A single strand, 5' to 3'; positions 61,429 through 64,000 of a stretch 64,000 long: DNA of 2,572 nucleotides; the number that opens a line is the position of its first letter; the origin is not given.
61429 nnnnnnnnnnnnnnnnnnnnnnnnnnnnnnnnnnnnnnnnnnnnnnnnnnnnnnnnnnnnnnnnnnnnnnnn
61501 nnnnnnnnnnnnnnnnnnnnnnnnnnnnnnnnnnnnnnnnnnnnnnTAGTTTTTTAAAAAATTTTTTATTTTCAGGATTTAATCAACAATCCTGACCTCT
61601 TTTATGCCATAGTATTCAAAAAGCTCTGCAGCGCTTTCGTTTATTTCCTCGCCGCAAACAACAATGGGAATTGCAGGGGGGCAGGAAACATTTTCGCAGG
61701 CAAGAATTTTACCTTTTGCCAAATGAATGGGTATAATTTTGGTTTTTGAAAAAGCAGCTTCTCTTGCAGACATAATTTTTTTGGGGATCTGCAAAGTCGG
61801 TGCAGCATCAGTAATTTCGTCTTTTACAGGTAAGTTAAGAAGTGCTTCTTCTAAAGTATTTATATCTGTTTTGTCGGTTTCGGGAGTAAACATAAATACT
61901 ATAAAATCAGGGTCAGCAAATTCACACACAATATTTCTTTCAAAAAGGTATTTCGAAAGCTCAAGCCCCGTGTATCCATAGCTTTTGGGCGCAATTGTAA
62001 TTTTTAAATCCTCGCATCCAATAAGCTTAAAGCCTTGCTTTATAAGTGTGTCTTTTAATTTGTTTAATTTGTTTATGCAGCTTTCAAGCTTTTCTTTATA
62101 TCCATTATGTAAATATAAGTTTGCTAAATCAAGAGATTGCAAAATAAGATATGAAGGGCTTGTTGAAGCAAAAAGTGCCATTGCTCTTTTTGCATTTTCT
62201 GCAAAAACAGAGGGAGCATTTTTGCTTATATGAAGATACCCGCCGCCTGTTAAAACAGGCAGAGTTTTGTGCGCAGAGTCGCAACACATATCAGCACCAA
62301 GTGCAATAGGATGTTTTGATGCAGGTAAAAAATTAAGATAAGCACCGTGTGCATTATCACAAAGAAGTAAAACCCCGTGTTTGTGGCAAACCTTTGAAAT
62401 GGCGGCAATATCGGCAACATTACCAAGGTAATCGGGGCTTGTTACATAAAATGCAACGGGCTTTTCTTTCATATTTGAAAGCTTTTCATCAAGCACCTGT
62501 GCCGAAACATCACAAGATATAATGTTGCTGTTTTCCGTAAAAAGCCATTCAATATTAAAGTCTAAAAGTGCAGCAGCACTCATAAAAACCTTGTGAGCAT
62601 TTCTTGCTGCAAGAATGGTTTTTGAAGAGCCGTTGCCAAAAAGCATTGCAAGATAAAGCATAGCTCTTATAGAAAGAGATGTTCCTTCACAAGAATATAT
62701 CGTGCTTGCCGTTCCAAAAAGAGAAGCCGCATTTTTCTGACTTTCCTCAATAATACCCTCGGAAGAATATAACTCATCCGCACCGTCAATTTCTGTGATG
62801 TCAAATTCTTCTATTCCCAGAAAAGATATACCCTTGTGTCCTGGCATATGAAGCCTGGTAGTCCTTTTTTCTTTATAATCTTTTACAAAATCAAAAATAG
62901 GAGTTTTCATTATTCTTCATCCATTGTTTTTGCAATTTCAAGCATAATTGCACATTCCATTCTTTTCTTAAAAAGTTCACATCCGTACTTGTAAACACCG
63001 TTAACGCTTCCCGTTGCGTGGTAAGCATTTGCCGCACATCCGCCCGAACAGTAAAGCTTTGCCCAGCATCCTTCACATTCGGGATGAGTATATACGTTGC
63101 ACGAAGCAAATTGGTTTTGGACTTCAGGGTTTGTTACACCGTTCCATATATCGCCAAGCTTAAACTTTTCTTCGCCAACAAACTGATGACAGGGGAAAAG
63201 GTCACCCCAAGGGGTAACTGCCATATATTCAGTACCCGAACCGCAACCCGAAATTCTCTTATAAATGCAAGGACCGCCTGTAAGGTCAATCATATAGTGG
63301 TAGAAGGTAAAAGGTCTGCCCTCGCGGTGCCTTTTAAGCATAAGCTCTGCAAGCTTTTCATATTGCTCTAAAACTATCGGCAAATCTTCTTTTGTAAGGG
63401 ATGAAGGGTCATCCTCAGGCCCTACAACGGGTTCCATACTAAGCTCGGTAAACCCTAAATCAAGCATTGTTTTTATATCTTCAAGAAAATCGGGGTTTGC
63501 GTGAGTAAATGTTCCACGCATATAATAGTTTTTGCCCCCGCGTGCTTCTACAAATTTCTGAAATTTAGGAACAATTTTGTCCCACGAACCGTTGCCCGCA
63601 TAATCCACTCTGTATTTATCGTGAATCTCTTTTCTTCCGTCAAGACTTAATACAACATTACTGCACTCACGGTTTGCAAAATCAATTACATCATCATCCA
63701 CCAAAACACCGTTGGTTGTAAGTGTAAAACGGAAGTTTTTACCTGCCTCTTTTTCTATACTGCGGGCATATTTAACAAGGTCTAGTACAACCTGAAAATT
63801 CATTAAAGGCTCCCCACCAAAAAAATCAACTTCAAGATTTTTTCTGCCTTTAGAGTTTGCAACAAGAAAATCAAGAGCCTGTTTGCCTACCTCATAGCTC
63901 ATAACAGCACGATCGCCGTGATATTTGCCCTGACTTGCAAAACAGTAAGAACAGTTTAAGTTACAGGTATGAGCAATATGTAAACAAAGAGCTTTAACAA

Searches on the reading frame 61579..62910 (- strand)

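Call 13: search_protein_families(library=pfam, proteins=[window:61579-62910:-], max_evalue=0.01)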
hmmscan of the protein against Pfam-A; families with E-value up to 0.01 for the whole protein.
window:61579-62910:- (443 aa): 7 families
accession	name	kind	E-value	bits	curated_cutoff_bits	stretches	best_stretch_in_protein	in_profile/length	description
PF01276.26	OKR_DC_1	-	2.1e-40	139.2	27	1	3-291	1-316/417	Orn/Lys/Arg decarboxylase, major domain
PF00266.25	Aminotran_5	-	1.2e-07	31.5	21.5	1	53-232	44-217/371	Aminotransferase class-V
PF01053.26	Cys_Met_Meta_PP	-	4.8e-07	29.1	27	1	138-215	125-198/381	Cys/Met metabolism PLP-dependent enzyme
PF03711.20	OKR_DC_1_C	-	3.8e-05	24.4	24.2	1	380-434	49-107/132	Orn/Lys/Arg decarboxylase, C-terminal domain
PF05889.19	SepSecS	-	8.7e-05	21.8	21.1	1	88-288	93-290/389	O-phosphoseryl-tRNA(Sec) selenium transferase, SepSecS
PF00155.27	Aminotran_1_2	-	0.00024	20.8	19.7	1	48-298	38-299/361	Aminotransferase class I and II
PF01041.23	DegT_DnrJ_EryC1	-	0.0014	18.4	19.8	1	160-194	120-154/360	DegT/DnrJ/EryC1/StrS aminotransferase family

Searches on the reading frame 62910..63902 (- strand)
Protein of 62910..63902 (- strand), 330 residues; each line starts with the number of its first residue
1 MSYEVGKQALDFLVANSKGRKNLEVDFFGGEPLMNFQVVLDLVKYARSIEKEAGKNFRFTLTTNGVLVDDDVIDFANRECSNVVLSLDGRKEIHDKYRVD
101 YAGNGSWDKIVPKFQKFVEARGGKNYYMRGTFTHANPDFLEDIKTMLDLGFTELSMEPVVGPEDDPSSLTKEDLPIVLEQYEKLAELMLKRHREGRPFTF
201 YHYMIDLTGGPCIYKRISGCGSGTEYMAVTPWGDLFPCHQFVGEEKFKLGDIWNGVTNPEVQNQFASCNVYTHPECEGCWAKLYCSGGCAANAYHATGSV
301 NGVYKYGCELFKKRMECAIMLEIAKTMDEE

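Call 13: search_protein_families(library=pfam, proteins=[window:62910-63902:-], max_evalue=0.01)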
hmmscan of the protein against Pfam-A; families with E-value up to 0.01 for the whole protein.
window:62910-63902:- (330 aa): 3 families
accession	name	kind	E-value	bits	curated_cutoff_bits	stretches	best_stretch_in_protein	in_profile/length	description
PF04055.27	Radical_SAM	-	2.1e-07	31.7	29.5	1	24-121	48-140/166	Radical SAM superfamily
PF13353.11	Fer4_12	-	4.5e-05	24.2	22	1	6-92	37-118/137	4Fe-4S single cluster domain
PF13186.11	SPASM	-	0.0033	18.1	21.5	1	220-280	1-67/67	Iron-sulfur cluster-binding domain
